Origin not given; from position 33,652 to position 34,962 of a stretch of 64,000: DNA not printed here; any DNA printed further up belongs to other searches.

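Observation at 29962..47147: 17-kb surface-glycan locus with GDP-mannose 4,6-dehydratase but no visible reductase/epimerase partner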

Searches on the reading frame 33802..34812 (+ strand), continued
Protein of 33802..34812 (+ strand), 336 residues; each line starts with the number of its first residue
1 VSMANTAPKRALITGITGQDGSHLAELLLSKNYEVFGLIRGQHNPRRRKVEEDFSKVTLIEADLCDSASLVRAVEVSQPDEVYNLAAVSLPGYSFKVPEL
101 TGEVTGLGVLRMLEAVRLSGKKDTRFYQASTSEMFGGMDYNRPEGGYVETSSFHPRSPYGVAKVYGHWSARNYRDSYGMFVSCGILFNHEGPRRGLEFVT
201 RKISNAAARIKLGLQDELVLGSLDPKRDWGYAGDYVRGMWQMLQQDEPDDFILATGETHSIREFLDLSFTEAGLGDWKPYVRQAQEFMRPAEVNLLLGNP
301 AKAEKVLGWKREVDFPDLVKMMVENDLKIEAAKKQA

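Call 19: search_protein_families(library=ncbifam, proteins=[L020:10981-11907:-, L005:4083-5012:-, L019:7430-8362:-, L015:14070-14999:-, L011:6408-7328:-, L014:11598-12527:-, L013:10983-11930:+, L007:10984-11898:+, L002:8289-9227:-, L022:5442-6443:-], max_evalue=1e-10)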
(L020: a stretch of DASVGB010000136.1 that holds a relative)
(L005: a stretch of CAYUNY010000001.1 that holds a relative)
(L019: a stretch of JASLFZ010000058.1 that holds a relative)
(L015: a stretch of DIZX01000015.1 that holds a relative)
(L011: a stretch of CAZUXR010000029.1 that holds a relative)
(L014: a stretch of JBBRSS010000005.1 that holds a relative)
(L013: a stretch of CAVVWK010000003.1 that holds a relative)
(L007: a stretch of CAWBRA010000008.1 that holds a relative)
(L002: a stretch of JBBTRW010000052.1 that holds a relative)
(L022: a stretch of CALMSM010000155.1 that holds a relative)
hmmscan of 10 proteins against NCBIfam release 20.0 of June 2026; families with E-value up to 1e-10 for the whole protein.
L020:10981-11907:- (308 aa): 10 families
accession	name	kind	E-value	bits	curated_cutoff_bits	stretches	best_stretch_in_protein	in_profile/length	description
TIGR04180.1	EDH_00030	hypoth_equivalog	2.3e-37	128.7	475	1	3-290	1-295/297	NAD-dependent 4,6-dehydratase LegB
TIGR01179.1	galE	equivalog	4.1e-29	101.5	262.3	1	3-305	2-325/332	UDP-glucose 4-epimerase GalE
TIGR01181.1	dTDP_gluc_dehyt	equivalog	5.8e-29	101.2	365.1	1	3-305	2-312/321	dTDP-glucose 4,6-dehydratase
TIGR01472.1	gmd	equivalog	4.8e-24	85.2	415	1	41-300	57-334/342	GDP-mannose 4,6-dehydratase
NF047922.1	GDPFucSynFcl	equivalog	5.9e-18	65.4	500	1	3-304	5-301/308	GDP-L-fucose synthase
TIGR02622.1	CDP_4_6_dhtase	equivalog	8e-18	64.7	278.45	1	3-306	7-332/352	CDP-glucose 4,6-dehydratase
NF007582.0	PRK10217.1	equivalog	5.4e-14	52.1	698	1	3-302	4-329/355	dTDP-glucose 4,6-dehydratase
TIGR02197.1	heptose_epim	equivalog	3.3e-13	49.5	274.6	1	3-259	1-268/316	ADP-glyceromanno-heptose 6-epimerase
NF007490.0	PRK10084.1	subfamily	1.4e-12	47.3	649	0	1-304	1-334/361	dTDP-glucose 4,6-dehydratase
NF011728.1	PRK15181.1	equivalog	4.9e-12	45.5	760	1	4-304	19-337/348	Vi polysaccharide biosynthesis UDP-N-acetylglucosaminuronic acid C-4 epimerase TviC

L005:4083-5012:- (309 aa): 11 families
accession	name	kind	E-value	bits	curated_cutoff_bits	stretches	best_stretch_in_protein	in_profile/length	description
TIGR04180.1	EDH_00030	hypoth_equivalog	9.4e-43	146.4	475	1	4-291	1-295/297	NAD-dependent 4,6-dehydratase LegB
TIGR01179.1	galE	equivalog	6.9e-35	120.4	262.3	1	3-300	1-320/332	UDP-glucose 4-epimerase GalE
TIGR01181.1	dTDP_gluc_dehyt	equivalog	8.2e-31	107.3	365.1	1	3-302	1-308/321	dTDP-glucose 4,6-dehydratase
NF047922.1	GDPFucSynFcl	equivalog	6.7e-22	78.3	500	1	2-301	3-297/308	GDP-L-fucose synthase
NF007956.0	PRK10675.1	subfamily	2.2e-20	73.1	394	1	3-300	2-324/338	UDP-glucose 4-epimerase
TIGR03466.1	HpnA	hypoth_equivalog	5.1e-19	68.3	367.65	1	3-295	2-283/327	hopanoid-associated sugar epimerase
TIGR02197.1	heptose_epim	equivalog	5e-18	65.3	274.6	1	4-305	1-313/316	ADP-glyceromanno-heptose 6-epimerase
TIGR01472.1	gmd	equivalog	8.6e-18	64.6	415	1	61-298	73-331/342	GDP-mannose 4,6-dehydratase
NF007582.0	PRK10217.1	equivalog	2e-15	56.8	698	1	1-237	1-253/355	dTDP-glucose 4,6-dehydratase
NF043036.1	ErythonDh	equivalog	9.2e-13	48.1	325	1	3-160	2-168/321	D-erythronate dehydrogenase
NF007490.0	PRK10084.1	subfamily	1.4e-11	44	649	0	129-252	155-275/361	dTDP-glucose 4,6-dehydratase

L019:7430-8362:- (310 aa): 10 families
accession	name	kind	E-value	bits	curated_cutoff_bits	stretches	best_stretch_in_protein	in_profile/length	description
TIGR04180.1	EDH_00030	hypoth_equivalog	8e-39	133.5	475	1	3-284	1-294/297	NAD-dependent 4,6-dehydratase LegB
TIGR01179.1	galE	equivalog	9.2e-33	113.4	262.3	1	2-304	1-329/332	UDP-glucose 4-epimerase GalE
TIGR01181.1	dTDP_gluc_dehyt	equivalog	5.2e-27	94.8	365.1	1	2-297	1-309/321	dTDP-glucose 4,6-dehydratase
TIGR01472.1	gmd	equivalog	1.1e-19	70.8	415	1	43-294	59-333/342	GDP-mannose 4,6-dehydratase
NF007956.0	PRK10675.1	subfamily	5.7e-17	61.9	394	1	1-296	1-326/338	UDP-glucose 4-epimerase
TIGR02622.1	CDP_4_6_dhtase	equivalog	2e-14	53.5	278.45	1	2-303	6-334/352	CDP-glucose 4,6-dehydratase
NF047922.1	GDPFucSynFcl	equivalog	3e-13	49.9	500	1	2-298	4-300/308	GDP-L-fucose synthase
TIGR03466.1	HpnA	hypoth_equivalog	7.3e-12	44.8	367.65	1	1-243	1-241/327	hopanoid-associated sugar epimerase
TIGR02197.1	heptose_epim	equivalog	1.7e-11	43.9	274.6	1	3-250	1-262/316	ADP-glyceromanno-heptose 6-epimerase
NF007582.0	PRK10217.1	equivalog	2.4e-11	43.3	698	1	2-231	3-253/355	dTDP-glucose 4,6-dehydratase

L015:14070-14999:- (309 aa): 10 families
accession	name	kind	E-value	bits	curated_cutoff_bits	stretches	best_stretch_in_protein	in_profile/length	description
TIGR04180.1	EDH_00030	hypoth_equivalog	6.1e-37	127.3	475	1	3-289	1-295/297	NAD-dependent 4,6-dehydratase LegB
TIGR01179.1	galE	equivalog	3.9e-34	118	262.3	1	2-306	1-327/332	UDP-glucose 4-epimerase GalE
TIGR01181.1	dTDP_gluc_dehyt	equivalog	2.1e-26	92.8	365.1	1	2-301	1-309/321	dTDP-glucose 4,6-dehydratase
TIGR01472.1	gmd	equivalog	1.7e-16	60.4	415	1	47-249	61-266/342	GDP-mannose 4,6-dehydratase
NF007956.0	PRK10675.1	subfamily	1.1e-15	57.6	394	1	1-292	1-318/338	UDP-glucose 4-epimerase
NF007582.0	PRK10217.1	equivalog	2.9e-13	49.7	698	1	3-234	4-253/355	dTDP-glucose 4,6-dehydratase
NF047922.1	GDPFucSynFcl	equivalog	5.2e-13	49.1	500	1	2-302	4-300/308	GDP-L-fucose synthase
NF043036.1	ErythonDh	equivalog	5.5e-13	48.8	325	1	1-157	1-168/321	D-erythronate dehydrogenase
TIGR02197.1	heptose_epim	equivalog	1.5e-12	47.3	274.6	1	3-273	1-274/316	ADP-glyceromanno-heptose 6-epimerase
TIGR03466.1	HpnA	hypoth_equivalog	2.2e-12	46.5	367.65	1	1-236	1-231/327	hopanoid-associated sugar epimerase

L011:6408-7328:- (306 aa): 10 families
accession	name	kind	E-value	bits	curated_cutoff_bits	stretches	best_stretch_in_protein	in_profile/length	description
TIGR04180.1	EDH_00030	hypoth_equivalog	6.6e-40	137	475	1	2-293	1-296/297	NAD-dependent 4,6-dehydratase LegB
TIGR01179.1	galE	equivalog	2.7e-37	128.4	262.3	1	1-173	1-178/332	UDP-glucose 4-epimerase GalE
TIGR01181.1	dTDP_gluc_dehyt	equivalog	5.8e-30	104.5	365.1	1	2-301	2-306/321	dTDP-glucose 4,6-dehydratase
TIGR01472.1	gmd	equivalog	7.7e-22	77.9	415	1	3-302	4-334/342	GDP-mannose 4,6-dehydratase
TIGR02197.1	heptose_epim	equivalog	5.3e-18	65.2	274.6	1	2-304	1-311/316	ADP-glyceromanno-heptose 6-epimerase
TIGR02622.1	CDP_4_6_dhtase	equivalog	2.2e-17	63.2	278.45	1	2-301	7-325/352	CDP-glucose 4,6-dehydratase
NF007956.0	PRK10675.1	subfamily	1.8e-16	60.2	394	1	2-301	3-324/338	UDP-glucose 4-epimerase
NF047922.1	GDPFucSynFcl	equivalog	1.9e-16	60.4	500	1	40-301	27-296/308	GDP-L-fucose synthase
NF011728.1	PRK15181.1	equivalog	2.2e-14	53.2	760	1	3-294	19-325/348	Vi polysaccharide biosynthesis UDP-N-acetylglucosaminuronic acid C-4 epimerase TviC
NF007582.0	PRK10217.1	equivalog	9.5e-12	44.7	698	1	2-252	4-268/355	dTDP-glucose 4,6-dehydratase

L014:11598-12527:- (309 aa): 11 families
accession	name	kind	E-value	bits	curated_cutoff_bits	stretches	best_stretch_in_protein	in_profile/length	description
TIGR04180.1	EDH_00030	hypoth_equivalog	1.7e-37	129.1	475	1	3-290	1-296/297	NAD-dependent 4,6-dehydratase LegB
TIGR01179.1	galE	equivalog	2.6e-34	118.6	262.3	1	2-304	1-325/332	UDP-glucose 4-epimerase GalE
TIGR01181.1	dTDP_gluc_dehyt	equivalog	2.3e-27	95.9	365.1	1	2-301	1-309/321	dTDP-glucose 4,6-dehydratase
TIGR01472.1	gmd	equivalog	3.2e-16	59.5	415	1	47-296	61-331/342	GDP-mannose 4,6-dehydratase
NF007956.0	PRK10675.1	subfamily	7.5e-16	58.2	394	1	1-293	1-319/338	UDP-glucose 4-epimerase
NF047922.1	GDPFucSynFcl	equivalog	9.5e-14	51.5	500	1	2-301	4-299/308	GDP-L-fucose synthase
TIGR03466.1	HpnA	hypoth_equivalog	2.6e-13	49.6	367.65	1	1-247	1-242/327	hopanoid-associated sugar epimerase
NF043036.1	ErythonDh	equivalog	1.9e-12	47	325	1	1-157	1-168/321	D-erythronate dehydrogenase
NF007582.0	PRK10217.1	equivalog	4.6e-12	45.7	698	1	2-234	3-253/355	dTDP-glucose 4,6-dehydratase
TIGR02197.1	heptose_epim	equivalog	1.5e-11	44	274.6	1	3-273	1-274/316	ADP-glyceromanno-heptose 6-epimerase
NF052578.1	StrlDmthSdmBMthl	equivalog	8.4e-11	42.2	600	0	1-247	1-241/328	sterol demethylase protein SdmB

L013:10983-11930:+ (315 aa): 6 families
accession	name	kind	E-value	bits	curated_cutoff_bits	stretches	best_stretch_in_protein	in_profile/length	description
TIGR04180.1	EDH_00030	hypoth_equivalog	1.4e-29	103.2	475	1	10-293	1-296/297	NAD-dependent 4,6-dehydratase LegB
TIGR01179.1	galE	equivalog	2e-26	92.6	262.3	1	10-172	2-178/332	UDP-glucose 4-epimerase GalE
TIGR01181.1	dTDP_gluc_dehyt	equivalog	9.1e-20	71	365.1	1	65-299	73-304/321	dTDP-glucose 4,6-dehydratase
TIGR01472.1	gmd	equivalog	4e-14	52.6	415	1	69-303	81-335/342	GDP-mannose 4,6-dehydratase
NF007956.0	PRK10675.1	subfamily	8.5e-12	44.8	394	0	65-294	73-317/338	UDP-glucose 4-epimerase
TIGR02197.1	heptose_epim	equivalog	1e-10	41.3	274.6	0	202-303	209-310/316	ADP-glyceromanno-heptose 6-epimerase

L007:10984-11898:+ (304 aa): 9 families
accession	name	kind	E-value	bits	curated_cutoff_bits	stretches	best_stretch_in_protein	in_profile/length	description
TIGR04180.1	EDH_00030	hypoth_equivalog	3.6e-35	121.4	475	1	55-287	68-295/297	NAD-dependent 4,6-dehydratase LegB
TIGR01179.1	galE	equivalog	3.3e-29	101.8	262.3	1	3-294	2-318/332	UDP-glucose 4-epimerase GalE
TIGR01181.1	dTDP_gluc_dehyt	equivalog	1.2e-25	90.3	365.1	1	56-297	72-307/321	dTDP-glucose 4,6-dehydratase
TIGR02197.1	heptose_epim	equivalog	4.1e-15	55.8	274.6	1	4-299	2-311/316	ADP-glyceromanno-heptose 6-epimerase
NF007956.0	PRK10675.1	subfamily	4e-14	52.5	394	0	57-164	73-182/338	UDP-glucose 4-epimerase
TIGR01746.1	Thioester-redct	subfamily_domain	1.4e-12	47.6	213.35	0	56-243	87-275/371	thioester reductase domain-containing protein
NF043036.1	ErythonDh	equivalog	1.8e-12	47.1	325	1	1-166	1-184/321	D-erythronate dehydrogenase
TIGR01214.1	rmlD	equivalog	4.5e-11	42.4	224.05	1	2-217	1-199/285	dTDP-4-dehydrorhamnose reductase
TIGR01472.1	gmd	equivalog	4.7e-11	42.5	415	0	60-298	80-335/342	GDP-mannose 4,6-dehydratase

L002:8289-9227:- (312 aa): 7 families
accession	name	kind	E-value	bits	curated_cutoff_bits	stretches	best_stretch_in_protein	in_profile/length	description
TIGR04180.1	EDH_00030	hypoth_equivalog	4.7e-36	124.4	475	1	7-292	2-296/297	NAD-dependent 4,6-dehydratase LegB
TIGR01179.1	galE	equivalog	1.3e-30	106.3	262.3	2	6-173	2-179/332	UDP-glucose 4-epimerase GalE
TIGR01181.1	dTDP_gluc_dehyt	equivalog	4.6e-24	85.1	365.1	1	6-301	2-307/321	dTDP-glucose 4,6-dehydratase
TIGR01472.1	gmd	equivalog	1.1e-16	61.1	415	1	67-302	79-335/342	GDP-mannose 4,6-dehydratase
NF047922.1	GDPFucSynFcl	equivalog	2.9e-16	59.8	500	1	3-301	2-297/308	GDP-L-fucose synthase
NF007956.0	PRK10675.1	subfamily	4.4e-11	42.5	394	0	6-154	3-162/338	UDP-glucose 4-epimerase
NF011728.1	PRK15181.1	equivalog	9.7e-11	41.2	760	0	3-251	15-280/348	Vi polysaccharide biosynthesis UDP-N-acetylglucosaminuronic acid C-4 epimerase TviC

L022:5442-6443:- (333 aa): 5 families
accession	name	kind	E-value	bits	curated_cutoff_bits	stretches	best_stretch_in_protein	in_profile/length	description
TIGR04180.1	EDH_00030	hypoth_equivalog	3.2e-30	105.2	475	1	22-317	1-295/297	NAD-dependent 4,6-dehydratase LegB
TIGR01179.1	galE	equivalog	5.6e-26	91.1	262.3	1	21-324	1-318/332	UDP-glucose 4-epimerase GalE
TIGR01181.1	dTDP_gluc_dehyt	equivalog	1.8e-21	76.5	365.1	1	22-329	2-309/321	dTDP-glucose 4,6-dehydratase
TIGR01472.1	gmd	equivalog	1.9e-12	47.1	415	0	71-329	62-336/342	GDP-mannose 4,6-dehydratase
TIGR03466.1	HpnA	hypoth_equivalog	2.3e-12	46.4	367.65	1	21-242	2-213/327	hopanoid-associated sugar epimerase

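Call 21: search_solved_structures(query=L005:4083-5012:-, max_evalue=1e-15)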
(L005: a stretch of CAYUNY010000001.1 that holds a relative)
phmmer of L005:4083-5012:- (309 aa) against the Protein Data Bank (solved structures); distinct sequences matched with E-value up to 1e-15: 32.
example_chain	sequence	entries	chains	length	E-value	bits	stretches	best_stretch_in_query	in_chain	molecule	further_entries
2pk3_A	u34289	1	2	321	1.3e-48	169.1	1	3-303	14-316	GDP-6-deoxy-D-lyxo-4-hexulose reductase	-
6x3b_A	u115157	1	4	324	5.9e-44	153.9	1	3-307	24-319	GDP-6-deoxy-D-mannose reductase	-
4lw8_A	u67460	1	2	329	7.4e-37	130.6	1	4-303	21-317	Putative epimerase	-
6kv9_A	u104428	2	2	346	1.5e-24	90.2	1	4-278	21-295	MoeE5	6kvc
1udc_A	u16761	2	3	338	6.3e-22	81.5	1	3-299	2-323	UDP-GALACTOSE-4-EPIMERASE | UDP-GALACTOSE 4-EPIMERASE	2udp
1lrk_A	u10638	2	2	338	8.2e-22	81.2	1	3-299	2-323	UDP-glucose 4-epimerase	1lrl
1lrj_A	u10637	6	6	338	8.3e-22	81.1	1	3-299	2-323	UDP-glucose 4-epimerase | UDP-GALACTOSE 4-EPIMERASE | UDP-GALACTOSE-4-EPIMERASE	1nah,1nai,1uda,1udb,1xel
5gy7_A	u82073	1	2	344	1.5e-21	80.3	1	3-299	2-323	UDP-glucose 4-epimerase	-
1kvr_A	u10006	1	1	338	1.6e-21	80.2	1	3-299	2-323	UDP-GALACTOSE 4-EPIMERASE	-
1kvq_A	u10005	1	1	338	2.2e-21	79.8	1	3-299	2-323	UDP-GALACTOSE 4-EPIMERASE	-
1kvs_A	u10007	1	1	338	2.2e-21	79.8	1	3-299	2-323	UDP-GALACTOSE 4-EPIMERASE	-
1kvu_A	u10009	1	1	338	2.3e-21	79.7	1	3-299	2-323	UDP-GALACTOSE 4-EPIMERASE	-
1kvt_A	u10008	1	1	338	5.6e-21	78.4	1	3-299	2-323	UDP-GALACTOSE 4-EPIMERASE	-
7us5_A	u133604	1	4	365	5.6e-21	78.4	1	45-302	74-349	GDP-D-GLYCERO-D-MANNO-HEPTOSE 4,6-DEHYDRATASE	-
1a9y_A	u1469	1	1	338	5.9e-21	78.4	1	3-299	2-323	UDP-GALACTOSE 4-EPIMERASE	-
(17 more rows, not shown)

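Call 33: search_protein_families(library=pfam, proteins=[L012:14176-15399:-, L012:15363-16193:-, L012:16159-16839:-, L012:16842-18407:-, L012:18404-19096:-, L012:19065-20321:-, L012:20318-20974:-, L012:4585-5994:-, L012:7137-8678:-, L012:8635-9945:-], max_evalue=0.001)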
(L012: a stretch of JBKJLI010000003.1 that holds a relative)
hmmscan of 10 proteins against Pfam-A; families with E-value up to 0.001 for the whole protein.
L012:14176-15399:- (407 aa): 2 families
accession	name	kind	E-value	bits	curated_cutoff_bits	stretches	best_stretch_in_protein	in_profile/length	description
PF00534.26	Glycos_transf_1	-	1.9e-08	34.5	26.4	1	224-335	7-123/172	Glycosyl transferases group 1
PF13692.12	Glyco_trans_1_4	-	3.9e-08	34.1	27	1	236-337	5-108/142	Glycosyl transferases group 1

L012:15363-16193:- (276 aa): 2 families
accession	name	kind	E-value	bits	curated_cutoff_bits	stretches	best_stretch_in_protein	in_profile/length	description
PF00535.33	Glycos_transf_2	-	1.1e-23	84.4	23.3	1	51-168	2-115/168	Glycosyl transferase family 2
PF13641.12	Glyco_tranf_2_3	-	1.9e-09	38.3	27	1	49-174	3-126/230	Glycosyltransferase like family 2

L012:16159-16839:- (226 aa): 10 families
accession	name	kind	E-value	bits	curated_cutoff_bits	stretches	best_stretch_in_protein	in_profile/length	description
PF13489.12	Methyltransf_23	-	3.6e-27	95.5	27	1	17-184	8-164/164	Methyltransferase domain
PF08241.18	Methyltransf_11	-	1.8e-16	61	21.2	1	37-128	1-94/95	Methyltransferase domain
PF08242.18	Methyltransf_12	-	9.8e-15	55.5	30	1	37-127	1-98/98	Methyltransferase domain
PF13649.12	Methyltransf_25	-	6.9e-13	49.6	27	1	36-125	1-97/97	Methyltransferase domain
PF13847.12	Methyltransf_31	-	5.2e-12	46.1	27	1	34-133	5-113/145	Methyltransferase domain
PF07021.18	MetW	-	1.1e-09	38.7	21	1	32-145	13-123/193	Methionine biosynthesis protein MetW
PF08003.17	Methyltransf_9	-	5.9e-05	22.6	23.8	1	26-128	108-216/315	Protein of unknown function (DUF1698)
PF02353.26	CMAS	-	0.00013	21.8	27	1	34-127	64-162/273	Mycolic acid cyclopropane synthetase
PF05401.17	NodS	-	0.00021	21.6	24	1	35-115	46-127/201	Nodulation protein S (NodS)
PF06325.19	PrmA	-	0.00078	19.5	22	0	30-130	159-259/296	Ribosomal protein L11 methyltransferase (PrmA)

L012:16842-18407:- (521 aa): 9 families
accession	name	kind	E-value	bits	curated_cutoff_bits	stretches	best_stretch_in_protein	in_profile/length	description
PF08241.18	Methyltransf_11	-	5.8e-16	59.3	21.2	1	350-440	1-89/95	Methyltransferase domain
PF13847.12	Methyltransf_31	-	4.5e-13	49.6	27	1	344-448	2-113/145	Methyltransferase domain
PF13489.12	Methyltransf_23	-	6.1e-13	49.3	27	1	343-481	20-157/164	Methyltransferase domain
PF13649.12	Methyltransf_25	-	2.1e-12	48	27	1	349-439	1-94/97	Methyltransferase domain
PF07021.18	MetW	-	3.1e-08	33.9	21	1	336-448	4-111/193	Methionine biosynthesis protein MetW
PF08242.18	Methyltransf_12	-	4.2e-08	34.3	30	1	350-438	1-92/98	Methyltransferase domain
PF03071.21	GNT-I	-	4.9e-05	22.7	25.4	1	68-163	169-267/434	GNT-I family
PF01209.24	Ubie_methyltran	-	0.00034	20.5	20.1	1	344-439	46-144/233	ubiE/COQ5 methyltransferase family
PF06325.19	PrmA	-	0.00066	19.7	22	0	338-415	154-230/296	Ribosomal protein L11 methyltransferase (PrmA)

L012:18404-19096:- (230 aa): 1 family
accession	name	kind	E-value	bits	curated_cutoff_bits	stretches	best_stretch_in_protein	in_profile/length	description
PF05050.19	Methyltransf_21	-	3.1e-18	66.9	22.7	1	48-196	1-154/173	Methyltransferase FkbM domain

L012:19065-20321:- (418 aa): 4 families
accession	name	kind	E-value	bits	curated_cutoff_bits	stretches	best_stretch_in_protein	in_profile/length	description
PF00005.33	ABC_tran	-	2.8e-21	77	25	1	56-187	1-135/137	ABC transporter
PF14524.12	Wzt_C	-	2.8e-09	37.5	30.4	1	269-388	3-131/143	Wzt C-terminal domain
PF13304.12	AAA_21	-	1.7e-06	28.8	27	1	69-150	2-70/304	AAA domain, putative AbiEii toxin, Type IV TA system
PF13555.12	AAA_29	-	0.00014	22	27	1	61-101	17-56/61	P-loop containing region of AAA domain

L012:20318-20974:- (218 aa): 1 family
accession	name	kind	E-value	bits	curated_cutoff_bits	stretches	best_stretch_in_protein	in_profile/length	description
PF01061.29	ABC2_membrane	-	9.2e-12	45.4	26.9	1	15-176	44-208/211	ABC-2 type transporter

L012:4585-5994:- (469 aa): 0 families

L012:7137-8678:- (513 aa): 1 family
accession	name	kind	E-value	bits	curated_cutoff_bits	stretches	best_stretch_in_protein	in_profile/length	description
PF13231.12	PMT_2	-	2.4e-12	47.8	26.1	1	95-252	3-154/160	Dolichyl-phosphate-mannose-protein mannosyltransferase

L012:8635-9945:- (436 aa): 1 family
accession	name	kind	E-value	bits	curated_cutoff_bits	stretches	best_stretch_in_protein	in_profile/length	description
PF04932.20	Wzy_C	-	5.3e-16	59.2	31.7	1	202-360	2-148/149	O-Antigen ligase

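Call 55: find_related_loci(query=window:33802-34812:+, collection=metagenome_contigs, flank=10000)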
Query window:33802-34812:+ (336 aa) in metagenome_contigs; peptide patterns used: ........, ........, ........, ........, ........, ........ (x = any residue, [..] = any of these).
600 stretches matched a pattern (row limit reached: there are more); 574 encode a relative of the query (tblastn E <= 1e-3); the best 80 are kept; 80 distinct loci.
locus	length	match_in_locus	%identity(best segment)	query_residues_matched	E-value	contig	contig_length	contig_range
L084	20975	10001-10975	72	9-333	9e-168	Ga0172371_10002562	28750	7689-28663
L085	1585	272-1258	74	9-336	0e+0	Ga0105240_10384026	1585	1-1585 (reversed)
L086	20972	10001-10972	74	9-331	3e-165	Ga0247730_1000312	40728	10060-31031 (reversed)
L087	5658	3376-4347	73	9-331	3e-164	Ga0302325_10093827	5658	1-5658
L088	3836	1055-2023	73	10-331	2e-164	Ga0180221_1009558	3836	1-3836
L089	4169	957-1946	69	3-332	6e-162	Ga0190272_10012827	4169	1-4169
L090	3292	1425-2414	69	3-332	1e-164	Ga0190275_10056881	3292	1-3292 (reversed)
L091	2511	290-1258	70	9-330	7e-166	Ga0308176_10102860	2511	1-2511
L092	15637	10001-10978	68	9-333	7e-156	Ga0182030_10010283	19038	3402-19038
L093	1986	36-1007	70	8-330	1e-167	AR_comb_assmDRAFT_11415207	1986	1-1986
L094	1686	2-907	71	33-333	2e-161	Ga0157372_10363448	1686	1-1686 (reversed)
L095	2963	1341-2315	67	10-335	6e-154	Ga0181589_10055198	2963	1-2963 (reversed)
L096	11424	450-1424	66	10-335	8e-144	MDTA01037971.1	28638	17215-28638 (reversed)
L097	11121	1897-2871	66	10-335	1e-143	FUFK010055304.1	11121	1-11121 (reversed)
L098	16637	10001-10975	66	10-335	7e-144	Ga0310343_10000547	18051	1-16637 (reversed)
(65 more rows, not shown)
